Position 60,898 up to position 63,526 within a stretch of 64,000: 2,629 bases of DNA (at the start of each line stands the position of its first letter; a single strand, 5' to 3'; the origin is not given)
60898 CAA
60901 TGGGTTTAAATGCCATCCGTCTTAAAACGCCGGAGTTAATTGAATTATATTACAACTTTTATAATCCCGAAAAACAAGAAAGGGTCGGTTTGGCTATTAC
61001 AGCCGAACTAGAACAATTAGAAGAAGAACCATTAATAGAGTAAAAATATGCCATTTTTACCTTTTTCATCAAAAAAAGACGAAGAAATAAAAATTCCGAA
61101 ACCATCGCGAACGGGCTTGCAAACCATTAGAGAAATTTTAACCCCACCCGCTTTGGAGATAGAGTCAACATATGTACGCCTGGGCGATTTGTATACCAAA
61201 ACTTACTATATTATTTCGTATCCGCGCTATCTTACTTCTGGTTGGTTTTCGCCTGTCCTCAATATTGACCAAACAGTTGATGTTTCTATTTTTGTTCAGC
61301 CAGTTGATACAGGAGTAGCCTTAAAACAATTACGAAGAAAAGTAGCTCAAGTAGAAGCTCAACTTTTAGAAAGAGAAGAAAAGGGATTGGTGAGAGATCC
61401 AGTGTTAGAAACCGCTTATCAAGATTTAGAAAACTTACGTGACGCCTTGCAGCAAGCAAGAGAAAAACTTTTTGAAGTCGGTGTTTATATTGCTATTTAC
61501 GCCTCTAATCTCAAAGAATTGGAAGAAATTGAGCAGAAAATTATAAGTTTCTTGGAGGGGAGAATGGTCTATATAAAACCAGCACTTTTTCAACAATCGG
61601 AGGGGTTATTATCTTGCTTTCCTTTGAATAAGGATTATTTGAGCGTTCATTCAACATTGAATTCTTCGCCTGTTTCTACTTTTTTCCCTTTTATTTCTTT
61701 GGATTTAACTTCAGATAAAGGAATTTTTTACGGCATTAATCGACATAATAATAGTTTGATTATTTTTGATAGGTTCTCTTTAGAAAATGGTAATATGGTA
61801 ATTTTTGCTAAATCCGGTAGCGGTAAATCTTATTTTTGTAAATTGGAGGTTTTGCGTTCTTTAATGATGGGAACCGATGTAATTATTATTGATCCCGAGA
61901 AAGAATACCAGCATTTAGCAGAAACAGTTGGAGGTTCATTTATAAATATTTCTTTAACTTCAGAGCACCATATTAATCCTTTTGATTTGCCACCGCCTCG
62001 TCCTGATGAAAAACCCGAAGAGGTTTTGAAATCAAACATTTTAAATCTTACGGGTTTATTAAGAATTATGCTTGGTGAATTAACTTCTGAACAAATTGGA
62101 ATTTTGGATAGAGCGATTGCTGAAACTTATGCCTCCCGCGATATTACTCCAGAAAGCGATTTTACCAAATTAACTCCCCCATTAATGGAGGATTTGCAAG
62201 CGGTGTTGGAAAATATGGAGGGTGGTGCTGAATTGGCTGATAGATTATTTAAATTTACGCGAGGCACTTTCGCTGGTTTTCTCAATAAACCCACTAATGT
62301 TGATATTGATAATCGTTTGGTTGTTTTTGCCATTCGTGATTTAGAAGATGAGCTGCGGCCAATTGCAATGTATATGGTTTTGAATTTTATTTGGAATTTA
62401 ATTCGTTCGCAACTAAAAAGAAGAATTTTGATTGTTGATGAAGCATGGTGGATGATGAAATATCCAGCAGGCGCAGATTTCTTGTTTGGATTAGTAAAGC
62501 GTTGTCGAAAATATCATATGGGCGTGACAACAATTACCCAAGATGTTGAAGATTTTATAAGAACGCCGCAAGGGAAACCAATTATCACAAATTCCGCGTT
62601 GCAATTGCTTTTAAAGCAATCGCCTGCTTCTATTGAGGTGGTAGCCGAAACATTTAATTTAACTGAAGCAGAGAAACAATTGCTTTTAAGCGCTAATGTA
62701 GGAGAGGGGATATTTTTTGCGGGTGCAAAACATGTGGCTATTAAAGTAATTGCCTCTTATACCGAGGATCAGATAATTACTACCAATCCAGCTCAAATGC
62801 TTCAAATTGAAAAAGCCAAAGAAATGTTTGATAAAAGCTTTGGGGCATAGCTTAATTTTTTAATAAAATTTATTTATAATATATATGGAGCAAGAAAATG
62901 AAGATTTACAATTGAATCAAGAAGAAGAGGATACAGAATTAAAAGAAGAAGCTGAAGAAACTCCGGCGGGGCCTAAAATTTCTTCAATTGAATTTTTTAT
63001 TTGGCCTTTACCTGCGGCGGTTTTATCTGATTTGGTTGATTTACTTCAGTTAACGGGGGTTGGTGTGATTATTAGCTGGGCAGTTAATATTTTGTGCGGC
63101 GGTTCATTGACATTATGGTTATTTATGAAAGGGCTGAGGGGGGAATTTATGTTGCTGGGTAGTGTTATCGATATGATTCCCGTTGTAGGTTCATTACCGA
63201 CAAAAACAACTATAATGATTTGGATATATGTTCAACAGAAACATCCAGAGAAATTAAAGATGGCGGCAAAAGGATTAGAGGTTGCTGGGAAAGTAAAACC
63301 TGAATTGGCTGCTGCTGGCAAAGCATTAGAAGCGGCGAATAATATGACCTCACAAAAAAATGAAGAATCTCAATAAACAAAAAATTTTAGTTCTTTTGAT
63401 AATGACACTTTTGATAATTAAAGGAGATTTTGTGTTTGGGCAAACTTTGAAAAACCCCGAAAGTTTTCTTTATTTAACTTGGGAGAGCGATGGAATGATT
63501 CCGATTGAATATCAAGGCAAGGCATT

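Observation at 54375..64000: T4SS-like gene cluster centred on a VirB4-family ATPase with VirB3/PrgI-like and polytopic VirB6-like partners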

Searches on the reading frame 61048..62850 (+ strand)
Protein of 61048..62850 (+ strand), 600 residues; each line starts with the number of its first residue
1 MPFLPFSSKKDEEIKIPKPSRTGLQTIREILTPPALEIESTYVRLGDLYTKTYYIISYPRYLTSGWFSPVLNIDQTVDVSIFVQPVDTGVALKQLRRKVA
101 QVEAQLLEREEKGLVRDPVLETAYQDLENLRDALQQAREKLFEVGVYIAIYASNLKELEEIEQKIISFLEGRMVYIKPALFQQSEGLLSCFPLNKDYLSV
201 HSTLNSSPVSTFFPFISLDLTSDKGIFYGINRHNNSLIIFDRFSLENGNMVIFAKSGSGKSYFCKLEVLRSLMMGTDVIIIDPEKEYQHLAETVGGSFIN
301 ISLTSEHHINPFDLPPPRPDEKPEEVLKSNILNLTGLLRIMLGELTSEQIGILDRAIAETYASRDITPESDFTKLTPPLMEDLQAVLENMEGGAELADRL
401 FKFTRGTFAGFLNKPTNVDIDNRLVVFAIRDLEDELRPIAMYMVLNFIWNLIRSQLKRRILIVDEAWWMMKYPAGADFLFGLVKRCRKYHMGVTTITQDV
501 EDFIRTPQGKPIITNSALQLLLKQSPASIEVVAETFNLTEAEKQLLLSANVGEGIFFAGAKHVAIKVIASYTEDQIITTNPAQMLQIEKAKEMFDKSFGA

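Call 6: search_protein_families(library=pfam, proteins=[window:61048-62850:+], max_evalue=0.1)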
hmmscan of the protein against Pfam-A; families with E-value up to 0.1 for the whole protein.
window:61048-62850:+ (600 aa): 6 families
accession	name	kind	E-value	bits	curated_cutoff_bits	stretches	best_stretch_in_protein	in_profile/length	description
PF19044.6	P-loop_TraG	-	1.4e-27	96.9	25.8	1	245-552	27-348/413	TraG P-loop domain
PF12846.13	AAA_10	-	1.4e-13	51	27.5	1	246-506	20-289/362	AAA-like domain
PF01935.23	DUF87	-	3.7e-09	37.5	23.2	1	251-361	27-124/220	Helicase HerA, central domain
PF11130.14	TraC_F_IV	-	0.0031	17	28.1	1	116-194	297-374/375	TraC protein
PF13401.12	AAA_22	-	0.021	15.6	27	0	247-266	5-24/130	AAA domain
PF03135.19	CagE_TrbE_VirB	-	0.093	13.1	21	0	123-170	124-174/204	CagE, TrbE, VirB family, component of type IV transporter system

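Call 7: search_protein_families(library=ncbifam, proteins=[window:61048-62850:+], max_evalue=0.1)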
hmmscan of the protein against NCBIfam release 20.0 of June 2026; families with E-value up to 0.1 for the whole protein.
window:61048-62850:+ (600 aa): 15 families
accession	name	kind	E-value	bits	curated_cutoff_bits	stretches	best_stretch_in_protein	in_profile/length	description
NF045971.1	conju_CD1110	equivalog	2.8e-112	376.4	325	1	18-565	179-734/752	VirB4-like conjugal transfer ATPase, CD1110 family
NF045975.1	VirB4_plasma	equivalog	2.3e-91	306.9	590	1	16-577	292-893/894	Mbov_0397 family ICE element conjugal transfer ATPase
TIGR02746.1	TraC-F-type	equivalog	6.4e-59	199.6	567.05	1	84-554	262-741/800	type IV secretion system protein TraC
TIGR00929.1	VirB4_CagE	subfamily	2.2e-39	135.3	643.1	1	48-548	240-726/792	VirB4 family type IV secretion/conjugal transfer ATPase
TIGR03783.1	Bac_Flav_CT_G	subfamily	9.7e-19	66.7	261.55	1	245-551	436-762/829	TraG family conjugative transposon ATPase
NF010278.0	PRK13721.1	subfamily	6.4e-15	54.1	1177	1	118-527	339-764/874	type IV secretion system protein TraC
NF041017.1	DNA_import_CedB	equivalog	4.2e-11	42.2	700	2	433-503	445-519/590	DNA import protein CedB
NF052333.1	ATPase_TcpF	exception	6.1e-08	31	1100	1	76-504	281-728/813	conjugal transfer ATPase TcpF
NF010473.0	PRK13898.1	equivalog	3.5e-07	28.6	1050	1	247-556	447-741/801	type IV secretion system ATPase VirB4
TIGR03744.1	traC_PFL_4706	equivalog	3.6e-07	28.5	520.6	1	394-558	662-831/892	conjugative transfer ATPase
NF053655.1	CedD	equivalog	9.3e-05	21.3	600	0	251-313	225-283/527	DNA-translocating ATPase CedD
NF010447.0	PRK13873.1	equivalog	9.4e-05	20.5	1020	1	423-546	603-729/815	conjugal transfer protein TrbE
TIGR03743.1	SXT_TraD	subfamily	0.021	13.3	366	1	242-286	170-214/636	conjugative transfer system coupling protein TraD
NF010404.0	PRK13830.1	subfamily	0.046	11.4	810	0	443-503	636-698/818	conjugal transfer protein TrbE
NF053563.1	Rkd4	equivalog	0.049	11.7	860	1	91-156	351-414/747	arcadin-4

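Call 8: search_solved_structures(query=window:61048-62850:+, max_evalue=0.01)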
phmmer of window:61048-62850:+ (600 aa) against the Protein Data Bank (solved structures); distinct sequences matched with E-value up to 0.01: 4.
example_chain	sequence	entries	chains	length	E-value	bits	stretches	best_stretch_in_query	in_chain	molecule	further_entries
4ag5_A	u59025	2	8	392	1.5e-46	162.5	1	224-578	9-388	TYPE IV SECRETORY PATHWAY VIRB4 COMPONENTS-LIKE PROTEIN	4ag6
7o41_A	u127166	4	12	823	8.7e-07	31.3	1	240-547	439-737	TrwK protein | Type IV secretion system protein virB4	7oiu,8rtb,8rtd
7o43_A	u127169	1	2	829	8.9e-07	31.3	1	240-547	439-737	TrwK protein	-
7o42_A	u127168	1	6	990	1.3e-06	30.7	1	241-547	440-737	TrwK protein,Protein hcp1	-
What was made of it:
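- Checked: VirB4: NF045971 (CD1110 family), 376 bits against a cut-off of 325, and PDB 4ag5 VirB4, E 1.5e-46, for 61048-62850 (calls 7, 8).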

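Call 11: find_encoding_contigs(protein=window:61048-62850:+, flank=10000, max_places=6)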
Protein window:61048-62850:+ (600 aa): 4 contigs read that carry it; 4 places shown.
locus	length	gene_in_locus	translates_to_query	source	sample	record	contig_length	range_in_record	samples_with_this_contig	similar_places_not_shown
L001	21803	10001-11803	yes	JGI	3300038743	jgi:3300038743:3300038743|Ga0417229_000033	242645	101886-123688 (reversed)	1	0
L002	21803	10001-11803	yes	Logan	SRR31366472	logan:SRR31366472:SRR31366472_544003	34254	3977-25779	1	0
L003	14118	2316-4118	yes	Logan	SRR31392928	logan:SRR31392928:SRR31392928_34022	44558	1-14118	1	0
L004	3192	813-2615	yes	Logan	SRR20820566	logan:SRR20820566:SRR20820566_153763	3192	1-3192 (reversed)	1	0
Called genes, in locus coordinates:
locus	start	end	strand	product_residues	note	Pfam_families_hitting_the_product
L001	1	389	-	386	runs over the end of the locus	PF23446:LysM1_NFP_LYK (faint), PF23473:LysM3_LYK4_5 (faint), PF01476:LysM, PF01551:Peptidase_M23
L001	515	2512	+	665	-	PF00580:UvrD-helicase, PF13604:AAA_30 (faint), PF01443:Viral_helicase1 (faint), PF13245:AAA_19, PF13087:AAA_12 (faint), PF13361:UvrD_C, PF13538:UvrD_C_2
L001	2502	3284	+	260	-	PF00398:RrnaAD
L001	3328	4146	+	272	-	-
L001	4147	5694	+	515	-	-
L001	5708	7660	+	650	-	-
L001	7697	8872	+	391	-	-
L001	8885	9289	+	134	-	PF12666:PrgI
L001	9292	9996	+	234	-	PF26593:TraC-like, PF27097:VirB4_TrbE_N (weak)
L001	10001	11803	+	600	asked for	PF12846:AAA_10, PF19044:P-loop_TraG, PF01935:DUF87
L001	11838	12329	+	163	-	-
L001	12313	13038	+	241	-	-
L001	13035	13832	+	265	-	PF18895:T4SS_pilin (weak)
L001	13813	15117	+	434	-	-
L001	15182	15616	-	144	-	PF01424:R3H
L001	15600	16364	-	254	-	PF02096:60KD_IMP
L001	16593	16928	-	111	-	PF00825:Ribonuclease_P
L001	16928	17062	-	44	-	PF00468:Ribosomal_L34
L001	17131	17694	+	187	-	PF04542:Sigma70_r2, PF04545:Sigma70_r4, PF08281:Sigma70_r4_2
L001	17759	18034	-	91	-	PF00216:Bac_DNA_binding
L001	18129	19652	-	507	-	PF12072:RNase_Y_N, PF00013:KH_1, PF08668:HDOD (faint), PF01966:HD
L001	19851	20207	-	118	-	-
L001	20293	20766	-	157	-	-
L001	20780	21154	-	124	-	-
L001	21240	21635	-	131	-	-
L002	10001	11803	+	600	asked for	PF12846:AAA_10, PF19044:P-loop_TraG, PF01935:DUF87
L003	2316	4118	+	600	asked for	PF12846:AAA_10, PF19044:P-loop_TraG, PF01935:DUF87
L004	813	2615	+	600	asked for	PF12846:AAA_10, PF19044:P-loop_TraG, PF01935:DUF87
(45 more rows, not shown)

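Call 17: search_protein_families(library=pfam, proteins=[L001:12313-13038:+, L001:13035-13832:+, L001:13813-15117:+], max_evalue=0.1)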
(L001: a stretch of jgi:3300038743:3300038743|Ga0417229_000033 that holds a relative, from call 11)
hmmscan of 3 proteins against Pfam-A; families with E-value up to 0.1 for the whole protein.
L001:12313-13038:+ (241 aa): 0 families

L001:13035-13832:+ (265 aa): 5 families
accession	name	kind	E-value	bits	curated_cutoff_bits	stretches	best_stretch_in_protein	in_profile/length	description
PF18895.5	T4SS_pilin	-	5e-08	33.3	26.6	1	75-138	7-69/71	Type IV secretion system pilin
PF25706.1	HCMV_UL116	-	0.0081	15.8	30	1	10-114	12-114/336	Human cytomegalovirus UL116 protein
PF13425.11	O-antigen_lig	-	0.014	14.7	31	1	82-182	216-310/462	O-antigen ligase like membrane protein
PF21827.1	New_glue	-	0.03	14.5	31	1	13-49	6-44/94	New glue protein family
PF11862.13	DUF3382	-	0.068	13.9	28.9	0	84-141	6-59/97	Domain of unknown function (DUF3382)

L001:13813-15117:+ (434 aa): 4 families
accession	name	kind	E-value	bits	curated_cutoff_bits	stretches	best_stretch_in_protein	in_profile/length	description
PF00930.27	DPPIV_N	-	0.0096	15.1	22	1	154-203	22-73/354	Dipeptidyl peptidase IV (DPP IV) N-terminal region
PF25460.1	Beta-prop_Aladin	-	0.011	15.3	171.1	1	171-209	194-228/340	Aladin seven-bladed propeller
PF25174.1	Beta-prop_THOC3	-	0.05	13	305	0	343-399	98-153/272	THOC3 beta-propeller domain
PF08679.17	DsrD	-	0.052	14.3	24.2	0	81-102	40-61/65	Dissimilatory sulfite reductase D (DsrD)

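Call 25: find_related_loci(query=window:61048-62850:+, collection=genome_contigs, flank=10000)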
Query window:61048-62850:+ (600 aa) in genome_contigs; peptide patterns used: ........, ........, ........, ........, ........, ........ (x = any residue, [..] = any of these).
600 stretches matched a pattern (row limit reached: there are more); 538 encode a relative of the query (tblastn E <= 1e-3); the best 80 are kept; 80 distinct loci.
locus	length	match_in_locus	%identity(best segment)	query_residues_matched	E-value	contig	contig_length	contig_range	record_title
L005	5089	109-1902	85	1-598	0e+0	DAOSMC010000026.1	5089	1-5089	MAG TPA_asm: Candidatus Paceibacterota bacterium isolate AMR_MDS_1607 NODE_17881_length_5089_cov_16.980930, whole genome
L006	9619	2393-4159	64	4-592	0e+0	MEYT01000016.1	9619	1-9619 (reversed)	MAG: Candidatus Azambacteria bacterium RIFCSPLOWO2_01_FULL_46_26 rifcsplowo2_01_scaffold_23142, whole genome shotgun seq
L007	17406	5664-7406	62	6-585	0e+0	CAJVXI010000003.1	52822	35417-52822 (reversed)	TPA_asm: uncultured bacterium isolate DRR093005_bin.15_MetaBAT_v2.12.1_MAG genome assembly, contig: NODE_290_length_5282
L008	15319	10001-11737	64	12-589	0e+0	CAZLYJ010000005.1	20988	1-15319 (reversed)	MAG TPA_asm: uncultured Candidatus Saccharibacteria bacterium isolate SRP050083_co3_77 genome assembly, contig: NODE_182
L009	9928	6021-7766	63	11-591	0e+0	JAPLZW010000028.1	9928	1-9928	MAG: Candidatus Wolfebacteria bacterium isolate LacPavin_0920_WC70_MAG_44_7 LacPavin_0920_WC70_scaffold_406112, whole ge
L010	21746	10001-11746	62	14-594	0e+0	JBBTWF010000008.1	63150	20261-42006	MAG: Patescibacteria group bacterium isolate H41-bin263_1 H41_bin263_1_000000000008, whole genome shotgun sequence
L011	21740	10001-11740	64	12-589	0e+0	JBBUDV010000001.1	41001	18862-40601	MAG: Patescibacteria group bacterium isolate H41-bin049 H41_bin049_000000000001, whole genome shotgun sequence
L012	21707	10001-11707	63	18-586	0e+0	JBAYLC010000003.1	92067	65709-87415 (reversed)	MAG: Candidatus Paceibacterota bacterium isolate SO_2016_GW1_94 scaffold00552_OW334_2016, whole genome shotgun sequence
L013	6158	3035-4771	63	12-589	0e+0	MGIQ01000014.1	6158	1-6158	MAG: Candidatus Wolfebacteria bacterium RIFCSPLOWO2_01_FULL_38_11 rifcsplowo2_01_scaffold_36599, whole genome shotgun se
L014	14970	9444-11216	63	9-596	0e+0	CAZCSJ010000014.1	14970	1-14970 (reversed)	MAG TPA_asm: uncultured Candidatus Saccharibacteria bacterium isolate SRP178908_co1_167 genome assembly, contig: NODE_26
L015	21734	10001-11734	62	22-599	0e+0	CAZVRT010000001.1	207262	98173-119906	MAG TPA_asm: uncultured Candidatus Saccharibacteria bacterium isolate SRP344714_co1_161 genome assembly, contig: NODE_13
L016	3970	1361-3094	62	8-586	0e+0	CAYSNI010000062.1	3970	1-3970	MAG TPA_asm: uncultured Candidatus Saccharibacteria bacterium isolate binchicken_co203_465 genome assembly, contig: k141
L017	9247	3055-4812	63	16-592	0e+0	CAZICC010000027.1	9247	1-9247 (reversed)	MAG TPA_asm: uncultured Candidatus Saccharibacteria bacterium isolate binchicken_co209_21 genome assembly, contig: NODE_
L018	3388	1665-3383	63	22-594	0e+0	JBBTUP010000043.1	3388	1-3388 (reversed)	MAG: Patescibacteria group bacterium isolate H41-bin126_1 H41_bin126_1_000000000043, whole genome shotgun sequence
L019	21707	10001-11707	64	20-586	0e+0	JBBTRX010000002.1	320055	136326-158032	MAG: Patescibacteria group bacterium isolate H51-bin095_1 H51_bin095_1_000000000002, whole genome shotgun sequence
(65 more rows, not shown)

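Call 44: search_solved_structures(query=A3, max_evalue=1)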
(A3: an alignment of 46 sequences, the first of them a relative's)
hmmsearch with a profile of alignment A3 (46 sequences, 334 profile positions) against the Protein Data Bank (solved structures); distinct sequences matched with E-value up to 1: 11.
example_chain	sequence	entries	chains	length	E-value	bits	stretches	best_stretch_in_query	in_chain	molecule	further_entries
2phz_A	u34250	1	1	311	0.0083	18.2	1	154-245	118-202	Iron-uptake system-binding protein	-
6lir_B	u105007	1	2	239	0.051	15.6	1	58-93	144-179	TCR beta chain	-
3shs_A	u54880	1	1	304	0.088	14.8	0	159-221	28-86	Hoc head outer capsid protein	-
2why_A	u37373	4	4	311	0.09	14.8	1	154-245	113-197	Iron-uptake system-binding protein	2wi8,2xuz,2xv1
2mkl_C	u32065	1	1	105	0.2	13.6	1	48-100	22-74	Novel antigen receptor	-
7sjl_A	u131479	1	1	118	0.37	12.8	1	271-305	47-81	Neuregulin-1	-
5lxk_A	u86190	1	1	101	0.39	12.7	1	167-226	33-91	Decoration protein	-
9hk5_A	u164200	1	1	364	0.54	12.2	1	141-221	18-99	Casein kinase II subunit alpha'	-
9no5_A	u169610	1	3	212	0.72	11.8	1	187-271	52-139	Putative secreted protein, hemolysin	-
6dms_A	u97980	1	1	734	0.82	11.6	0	65-105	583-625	Alpha-1,4-endofucoidanase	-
6dlh_A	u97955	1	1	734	0.82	11.6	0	65-105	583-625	Alpha-1,4-endofucoidanase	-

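Call 55: search_protein_families(library=pfam, alignment_id=A3, max_evalue=0.01)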
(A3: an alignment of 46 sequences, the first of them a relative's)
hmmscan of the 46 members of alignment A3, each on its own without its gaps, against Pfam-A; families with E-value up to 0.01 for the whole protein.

A. member 1, L003:4628-5353:+ (241 aa): 0 families

B. families by the number of members that match (of 46 scanned): 10 families
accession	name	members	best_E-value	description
PF06832.18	BiPBP_C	4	2.2e-07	Penicillin-Binding Protein C-terminus Family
PF13927.12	Ig_3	2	0.00023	Immunoglobulin domain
PF00801.26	PKD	1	2.7e-06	PKD domain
PF19408.5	PKD_6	1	3.9e-05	PKD-like domain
PF22352.2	K319L-like_PKD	1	0.00015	K319L-like, PKD domain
PF23861.1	Ribophorin_II_2nd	1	0.0012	Ribophorin II second domain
PF17963.7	Big_9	1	0.0019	Bacterial Ig domain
PF16820.11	PKD_3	1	0.0032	PKD-like domain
PF02368.24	Big_2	1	0.0061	Bacterial Ig-like domain (group 2)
PF19271.4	Nis1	1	0.0095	Nis1 family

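Call 78: search_protein_families(library=pfam, alignment_id=A5, max_evalue=0.01)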
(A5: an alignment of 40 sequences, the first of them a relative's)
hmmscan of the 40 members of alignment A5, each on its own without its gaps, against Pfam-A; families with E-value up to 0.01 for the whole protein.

A. member 1, L003:6152-7432:+ (426 aa): 1 family
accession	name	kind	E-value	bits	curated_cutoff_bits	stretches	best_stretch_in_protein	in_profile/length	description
PF00930.27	DPPIV_N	-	0.0092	15.2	22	0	146-195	22-73/354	Dipeptidyl peptidase IV (DPP IV) N-terminal region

B. families by the number of members that match (of 40 scanned): 7 families
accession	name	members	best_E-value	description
PF07676.18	PD40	6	7.4e-09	WD40-like Beta Propeller Repeat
PF00930.27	DPPIV_N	4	4.8e-06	Dipeptidyl peptidase IV (DPP IV) N-terminal region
PF25460.1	Beta-prop_Aladin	2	3.6e-05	Aladin seven-bladed propeller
PF25174.1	Beta-prop_THOC3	2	0.00017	THOC3 beta-propeller domain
PF12604.14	gp37_C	1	0.00085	Tail fibre protein gp37 C terminal domain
PF17428.7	DUF5412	1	0.0054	Family of unknown function (DUF5412)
PF21827.1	New_glue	1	0.0083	New glue protein family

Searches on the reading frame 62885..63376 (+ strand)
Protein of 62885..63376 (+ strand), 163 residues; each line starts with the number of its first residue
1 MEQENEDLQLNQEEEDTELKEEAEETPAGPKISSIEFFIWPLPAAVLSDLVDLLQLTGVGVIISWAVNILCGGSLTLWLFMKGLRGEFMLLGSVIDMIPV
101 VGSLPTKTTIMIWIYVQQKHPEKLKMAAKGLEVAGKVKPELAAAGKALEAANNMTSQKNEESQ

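Call 6: search_protein_families(library=pfam, proteins=[window:62885-63376:+], max_evalue=0.1)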
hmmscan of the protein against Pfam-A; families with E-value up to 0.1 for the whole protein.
window:62885-63376:+ (163 aa): 1 family
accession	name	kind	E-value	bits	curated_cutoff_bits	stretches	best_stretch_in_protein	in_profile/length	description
PF19762.4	DUF6249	-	0.026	14.9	33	1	99-143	6-49/104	Domain of unknown function (DUF6249)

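Call 7: search_protein_families(library=ncbifam, proteins=[window:62885-63376:+], max_evalue=0.1)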
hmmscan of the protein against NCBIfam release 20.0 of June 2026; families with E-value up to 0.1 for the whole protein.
window:62885-63376:+ (163 aa): 0 families
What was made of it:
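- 62885..63376 (+): p163: small membrane protein with an acidic N-terminus and a hydrophobic core. Function unknown. No family match (calls 6, 7).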
